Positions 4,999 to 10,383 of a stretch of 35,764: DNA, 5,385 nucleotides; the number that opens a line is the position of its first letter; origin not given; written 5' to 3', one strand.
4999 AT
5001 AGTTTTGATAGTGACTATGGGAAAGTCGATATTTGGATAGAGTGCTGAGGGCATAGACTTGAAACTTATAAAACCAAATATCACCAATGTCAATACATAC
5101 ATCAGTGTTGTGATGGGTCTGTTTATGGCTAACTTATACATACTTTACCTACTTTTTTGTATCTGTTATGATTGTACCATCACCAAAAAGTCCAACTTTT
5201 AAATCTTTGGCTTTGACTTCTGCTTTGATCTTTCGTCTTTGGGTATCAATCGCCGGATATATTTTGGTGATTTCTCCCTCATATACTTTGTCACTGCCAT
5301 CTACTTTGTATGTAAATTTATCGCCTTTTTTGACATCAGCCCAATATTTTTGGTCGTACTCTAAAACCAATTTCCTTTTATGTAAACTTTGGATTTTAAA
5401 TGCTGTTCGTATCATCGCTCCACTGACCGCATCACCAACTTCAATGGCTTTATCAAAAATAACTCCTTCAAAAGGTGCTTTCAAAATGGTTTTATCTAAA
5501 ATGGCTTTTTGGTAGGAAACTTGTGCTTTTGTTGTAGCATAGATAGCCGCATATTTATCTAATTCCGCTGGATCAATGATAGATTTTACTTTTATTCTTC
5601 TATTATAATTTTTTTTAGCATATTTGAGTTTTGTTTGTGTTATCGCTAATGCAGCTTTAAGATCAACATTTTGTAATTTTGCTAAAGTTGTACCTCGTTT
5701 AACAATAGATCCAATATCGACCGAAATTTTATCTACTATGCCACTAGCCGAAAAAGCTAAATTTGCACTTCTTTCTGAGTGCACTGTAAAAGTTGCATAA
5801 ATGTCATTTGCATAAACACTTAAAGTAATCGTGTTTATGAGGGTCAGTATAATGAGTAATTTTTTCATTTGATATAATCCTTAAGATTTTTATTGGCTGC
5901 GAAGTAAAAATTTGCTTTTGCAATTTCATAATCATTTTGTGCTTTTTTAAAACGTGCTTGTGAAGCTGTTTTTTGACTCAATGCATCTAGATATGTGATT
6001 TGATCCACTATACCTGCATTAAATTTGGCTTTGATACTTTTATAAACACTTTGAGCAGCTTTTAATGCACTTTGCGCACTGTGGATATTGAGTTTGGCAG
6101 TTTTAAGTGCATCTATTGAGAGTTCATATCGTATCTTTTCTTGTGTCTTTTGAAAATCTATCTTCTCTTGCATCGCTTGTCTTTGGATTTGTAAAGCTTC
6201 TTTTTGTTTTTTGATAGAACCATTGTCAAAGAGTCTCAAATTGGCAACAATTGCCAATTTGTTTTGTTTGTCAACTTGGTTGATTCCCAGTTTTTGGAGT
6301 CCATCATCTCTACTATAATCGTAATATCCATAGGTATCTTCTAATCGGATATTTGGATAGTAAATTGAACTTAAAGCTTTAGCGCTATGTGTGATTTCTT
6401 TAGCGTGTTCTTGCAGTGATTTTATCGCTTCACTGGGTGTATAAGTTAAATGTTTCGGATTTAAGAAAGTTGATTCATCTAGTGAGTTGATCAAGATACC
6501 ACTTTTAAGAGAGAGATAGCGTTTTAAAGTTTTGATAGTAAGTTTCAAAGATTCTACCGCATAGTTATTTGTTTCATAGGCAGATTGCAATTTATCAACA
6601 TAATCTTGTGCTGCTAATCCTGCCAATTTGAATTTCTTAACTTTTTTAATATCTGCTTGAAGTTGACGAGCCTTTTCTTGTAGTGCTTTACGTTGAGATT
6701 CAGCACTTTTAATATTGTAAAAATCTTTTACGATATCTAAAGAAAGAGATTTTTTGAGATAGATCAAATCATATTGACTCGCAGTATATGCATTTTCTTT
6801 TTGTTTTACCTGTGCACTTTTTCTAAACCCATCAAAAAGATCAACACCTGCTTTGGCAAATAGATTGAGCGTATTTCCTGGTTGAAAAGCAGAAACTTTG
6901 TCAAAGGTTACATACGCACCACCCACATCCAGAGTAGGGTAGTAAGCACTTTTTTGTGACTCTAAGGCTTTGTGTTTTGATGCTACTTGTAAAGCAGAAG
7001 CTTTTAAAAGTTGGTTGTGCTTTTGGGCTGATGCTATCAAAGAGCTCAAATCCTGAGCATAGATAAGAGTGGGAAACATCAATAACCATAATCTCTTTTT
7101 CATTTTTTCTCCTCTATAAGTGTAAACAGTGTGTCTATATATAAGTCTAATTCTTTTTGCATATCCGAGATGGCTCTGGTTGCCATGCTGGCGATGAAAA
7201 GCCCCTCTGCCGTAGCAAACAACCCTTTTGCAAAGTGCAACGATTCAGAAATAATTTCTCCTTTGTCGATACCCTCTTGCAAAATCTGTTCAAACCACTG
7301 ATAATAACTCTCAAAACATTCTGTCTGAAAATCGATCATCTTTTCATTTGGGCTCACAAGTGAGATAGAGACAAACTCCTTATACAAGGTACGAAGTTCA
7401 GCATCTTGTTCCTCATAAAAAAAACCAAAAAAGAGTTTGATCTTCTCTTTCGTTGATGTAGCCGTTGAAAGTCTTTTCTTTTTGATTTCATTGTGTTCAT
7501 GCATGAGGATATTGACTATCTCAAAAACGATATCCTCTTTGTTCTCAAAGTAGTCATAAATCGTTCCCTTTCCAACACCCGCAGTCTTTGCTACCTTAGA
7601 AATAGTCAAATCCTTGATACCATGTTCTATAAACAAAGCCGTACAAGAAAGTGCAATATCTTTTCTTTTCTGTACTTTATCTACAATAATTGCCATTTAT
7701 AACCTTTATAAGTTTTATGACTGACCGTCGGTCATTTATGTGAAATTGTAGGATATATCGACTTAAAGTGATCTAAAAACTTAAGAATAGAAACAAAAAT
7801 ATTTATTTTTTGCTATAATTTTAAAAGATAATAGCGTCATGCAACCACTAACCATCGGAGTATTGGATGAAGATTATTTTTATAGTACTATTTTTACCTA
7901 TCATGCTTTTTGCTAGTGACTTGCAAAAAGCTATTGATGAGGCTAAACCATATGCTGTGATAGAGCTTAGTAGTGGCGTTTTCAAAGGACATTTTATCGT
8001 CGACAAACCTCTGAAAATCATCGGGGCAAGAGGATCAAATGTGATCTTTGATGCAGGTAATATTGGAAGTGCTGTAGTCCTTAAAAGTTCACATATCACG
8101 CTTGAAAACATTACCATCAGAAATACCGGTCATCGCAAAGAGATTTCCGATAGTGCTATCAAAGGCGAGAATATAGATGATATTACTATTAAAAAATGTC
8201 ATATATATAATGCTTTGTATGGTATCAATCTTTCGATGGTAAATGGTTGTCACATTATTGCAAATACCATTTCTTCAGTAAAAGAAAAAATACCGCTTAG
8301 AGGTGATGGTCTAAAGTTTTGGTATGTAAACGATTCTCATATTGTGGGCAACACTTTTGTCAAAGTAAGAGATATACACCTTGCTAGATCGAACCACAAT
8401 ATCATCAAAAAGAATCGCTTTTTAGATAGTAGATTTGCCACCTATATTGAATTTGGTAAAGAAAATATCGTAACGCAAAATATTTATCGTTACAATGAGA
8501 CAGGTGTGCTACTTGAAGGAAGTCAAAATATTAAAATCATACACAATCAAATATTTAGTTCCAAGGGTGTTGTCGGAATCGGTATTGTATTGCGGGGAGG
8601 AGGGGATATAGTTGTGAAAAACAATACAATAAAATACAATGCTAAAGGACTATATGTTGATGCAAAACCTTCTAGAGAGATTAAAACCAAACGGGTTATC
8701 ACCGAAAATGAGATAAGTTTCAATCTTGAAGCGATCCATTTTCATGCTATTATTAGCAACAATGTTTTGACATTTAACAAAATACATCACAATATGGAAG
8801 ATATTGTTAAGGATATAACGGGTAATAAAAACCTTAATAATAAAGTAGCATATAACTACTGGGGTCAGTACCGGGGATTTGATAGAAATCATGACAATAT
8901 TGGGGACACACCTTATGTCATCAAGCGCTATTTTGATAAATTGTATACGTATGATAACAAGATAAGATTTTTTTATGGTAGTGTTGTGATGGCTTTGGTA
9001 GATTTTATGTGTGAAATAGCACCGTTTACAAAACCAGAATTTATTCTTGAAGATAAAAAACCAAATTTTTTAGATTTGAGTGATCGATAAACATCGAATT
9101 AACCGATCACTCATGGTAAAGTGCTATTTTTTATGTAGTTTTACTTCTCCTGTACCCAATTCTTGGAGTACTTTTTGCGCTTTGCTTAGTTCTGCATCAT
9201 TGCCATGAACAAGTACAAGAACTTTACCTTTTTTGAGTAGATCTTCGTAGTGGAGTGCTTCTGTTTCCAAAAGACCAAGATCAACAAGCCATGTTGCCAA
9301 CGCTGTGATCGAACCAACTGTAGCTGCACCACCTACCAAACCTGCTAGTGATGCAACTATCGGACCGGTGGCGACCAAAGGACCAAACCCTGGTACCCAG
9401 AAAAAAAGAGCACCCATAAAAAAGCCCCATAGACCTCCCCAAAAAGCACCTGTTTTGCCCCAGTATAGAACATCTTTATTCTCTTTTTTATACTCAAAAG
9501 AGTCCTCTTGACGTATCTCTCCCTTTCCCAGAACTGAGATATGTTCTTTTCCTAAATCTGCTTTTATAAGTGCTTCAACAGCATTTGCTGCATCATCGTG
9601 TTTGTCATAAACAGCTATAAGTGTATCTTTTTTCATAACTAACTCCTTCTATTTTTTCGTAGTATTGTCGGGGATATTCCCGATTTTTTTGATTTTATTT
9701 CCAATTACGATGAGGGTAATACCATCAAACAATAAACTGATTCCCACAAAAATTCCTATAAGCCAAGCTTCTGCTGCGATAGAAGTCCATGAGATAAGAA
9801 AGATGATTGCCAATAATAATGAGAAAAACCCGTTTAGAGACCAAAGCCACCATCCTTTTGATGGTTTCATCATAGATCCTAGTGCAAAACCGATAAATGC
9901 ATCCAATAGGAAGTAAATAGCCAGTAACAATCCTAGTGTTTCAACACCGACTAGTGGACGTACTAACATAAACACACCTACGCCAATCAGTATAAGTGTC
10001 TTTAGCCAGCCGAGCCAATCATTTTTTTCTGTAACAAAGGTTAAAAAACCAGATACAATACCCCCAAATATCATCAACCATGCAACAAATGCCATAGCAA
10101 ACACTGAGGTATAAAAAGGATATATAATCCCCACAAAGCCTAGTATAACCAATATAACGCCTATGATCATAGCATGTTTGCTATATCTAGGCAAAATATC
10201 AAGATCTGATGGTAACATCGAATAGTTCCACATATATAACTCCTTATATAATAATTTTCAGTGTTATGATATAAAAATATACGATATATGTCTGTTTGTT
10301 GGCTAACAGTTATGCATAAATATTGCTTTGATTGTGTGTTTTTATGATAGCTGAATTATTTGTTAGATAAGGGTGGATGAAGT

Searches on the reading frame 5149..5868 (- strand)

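Call 5: search_protein_families(library=pfam, proteins=[window:5149-5868:-])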
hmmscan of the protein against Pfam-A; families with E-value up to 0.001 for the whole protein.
window:5149-5868:- (239 aa): 2 families
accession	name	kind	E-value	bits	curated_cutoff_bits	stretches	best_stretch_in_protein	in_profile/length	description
PF13437.12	HlyD_3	-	1.9e-16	61.1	22.2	1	129-223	2-96/106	HlyD family secretion protein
PF16576.10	HlyD_D23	-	6.6e-14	52.1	30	1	25-219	10-200/214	Barrel-sandwich domain of CusB or HlyD membrane-fusion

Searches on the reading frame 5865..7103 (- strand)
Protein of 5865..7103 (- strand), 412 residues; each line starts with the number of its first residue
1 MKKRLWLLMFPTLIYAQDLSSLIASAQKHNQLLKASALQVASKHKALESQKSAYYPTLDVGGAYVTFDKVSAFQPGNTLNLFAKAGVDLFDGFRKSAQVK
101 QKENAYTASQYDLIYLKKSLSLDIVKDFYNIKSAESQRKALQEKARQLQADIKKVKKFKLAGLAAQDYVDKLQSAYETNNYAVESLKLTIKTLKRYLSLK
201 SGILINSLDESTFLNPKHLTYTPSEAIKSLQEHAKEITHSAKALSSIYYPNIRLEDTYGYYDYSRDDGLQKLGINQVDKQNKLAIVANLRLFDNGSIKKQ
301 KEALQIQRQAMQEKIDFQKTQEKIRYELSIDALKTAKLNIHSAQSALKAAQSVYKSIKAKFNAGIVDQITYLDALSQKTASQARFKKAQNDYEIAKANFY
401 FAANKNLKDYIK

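Call 5: search_protein_families(library=pfam, proteins=[window:5865-7103:-])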
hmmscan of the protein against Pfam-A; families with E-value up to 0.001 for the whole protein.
window:5865-7103:- (412 aa): 1 family
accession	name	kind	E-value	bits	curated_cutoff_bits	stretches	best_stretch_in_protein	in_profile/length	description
PF02321.23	OEP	-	3.1e-30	105.8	22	2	237-402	25-185/187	Outer membrane efflux protein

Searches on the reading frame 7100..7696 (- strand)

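Call 5: search_protein_families(library=pfam, proteins=[window:7100-7696:-])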
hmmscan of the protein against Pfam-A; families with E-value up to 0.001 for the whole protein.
window:7100-7696:- (198 aa): 1 family
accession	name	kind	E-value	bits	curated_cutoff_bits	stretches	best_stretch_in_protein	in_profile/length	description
PF00440.29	TetR_N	-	4.2e-14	52.5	24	1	20-60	7-47/47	Bacterial regulatory proteins, tetR family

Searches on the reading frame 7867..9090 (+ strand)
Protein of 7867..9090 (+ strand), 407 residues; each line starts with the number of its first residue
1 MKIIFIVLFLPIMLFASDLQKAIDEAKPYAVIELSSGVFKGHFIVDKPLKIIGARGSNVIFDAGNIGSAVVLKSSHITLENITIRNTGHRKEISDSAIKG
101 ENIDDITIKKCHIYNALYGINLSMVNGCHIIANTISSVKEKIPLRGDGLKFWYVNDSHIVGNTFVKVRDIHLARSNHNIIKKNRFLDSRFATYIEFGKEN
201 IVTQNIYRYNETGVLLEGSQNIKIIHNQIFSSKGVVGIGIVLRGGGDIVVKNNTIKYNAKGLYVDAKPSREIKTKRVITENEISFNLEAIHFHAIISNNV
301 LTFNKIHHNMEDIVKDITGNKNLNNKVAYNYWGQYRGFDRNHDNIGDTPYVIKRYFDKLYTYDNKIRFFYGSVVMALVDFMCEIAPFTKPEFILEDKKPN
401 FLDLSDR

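Call 5: search_protein_families(library=pfam, proteins=[window:7867-9090:+])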
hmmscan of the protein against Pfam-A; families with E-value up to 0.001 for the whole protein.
window:7867-9090:+ (407 aa): 1 family
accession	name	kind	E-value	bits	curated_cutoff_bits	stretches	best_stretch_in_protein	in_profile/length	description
PF05048.19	NosD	-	8.6e-22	78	23.6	1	133-337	3-212/212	Periplasmic copper-binding protein (NosD)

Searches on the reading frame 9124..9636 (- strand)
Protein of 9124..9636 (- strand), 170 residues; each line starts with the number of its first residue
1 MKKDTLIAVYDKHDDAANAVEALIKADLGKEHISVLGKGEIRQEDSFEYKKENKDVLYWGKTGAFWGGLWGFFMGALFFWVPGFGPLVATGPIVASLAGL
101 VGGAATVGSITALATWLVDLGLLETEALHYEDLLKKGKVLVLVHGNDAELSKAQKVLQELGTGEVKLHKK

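Call 5: search_protein_families(library=pfam, proteins=[window:9124-9636:-])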
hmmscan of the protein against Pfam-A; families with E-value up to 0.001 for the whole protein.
window:9124-9636:- (170 aa): 1 family
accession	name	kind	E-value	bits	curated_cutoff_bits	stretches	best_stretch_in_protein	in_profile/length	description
PF11181.13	YflT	-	3.5e-08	34.3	26.2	1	6-73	2-69/99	Heat induced stress protein YflT domain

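Call 11: search_protein_families(library=ncbifam, proteins=[window:9124-9636:-], max_evalue=0.01)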
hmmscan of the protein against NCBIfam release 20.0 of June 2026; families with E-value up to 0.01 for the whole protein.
window:9124-9636:- (170 aa): 0 families

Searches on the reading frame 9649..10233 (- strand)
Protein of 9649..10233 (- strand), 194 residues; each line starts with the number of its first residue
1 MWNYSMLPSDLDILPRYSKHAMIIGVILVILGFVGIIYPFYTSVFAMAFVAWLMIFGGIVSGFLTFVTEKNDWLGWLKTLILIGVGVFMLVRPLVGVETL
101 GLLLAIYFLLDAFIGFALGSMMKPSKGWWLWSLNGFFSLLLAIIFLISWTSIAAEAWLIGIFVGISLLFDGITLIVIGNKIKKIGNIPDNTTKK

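Call 5: search_protein_families(library=pfam, proteins=[window:9649-10233:-])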
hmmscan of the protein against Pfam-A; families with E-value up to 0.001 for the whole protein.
window:9649-10233:- (194 aa): 1 family
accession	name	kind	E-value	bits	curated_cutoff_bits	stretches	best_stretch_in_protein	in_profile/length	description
PF03729.18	DUF308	-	5e-14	52.7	25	2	23-90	1-72/73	Short repeat of unknown function (DUF308)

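Call 11: search_protein_families(library=ncbifam, proteins=[window:9649-10233:-], max_evalue=0.01)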
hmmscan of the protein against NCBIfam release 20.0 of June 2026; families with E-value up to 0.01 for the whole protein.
window:9649-10233:- (194 aa): 1 family
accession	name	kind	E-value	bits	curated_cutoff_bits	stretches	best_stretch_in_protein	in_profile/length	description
NF007577.0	PRK10209.1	equivalog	2e-14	53.8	189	1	10-183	13-188/190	HdeD family acid-resistance protein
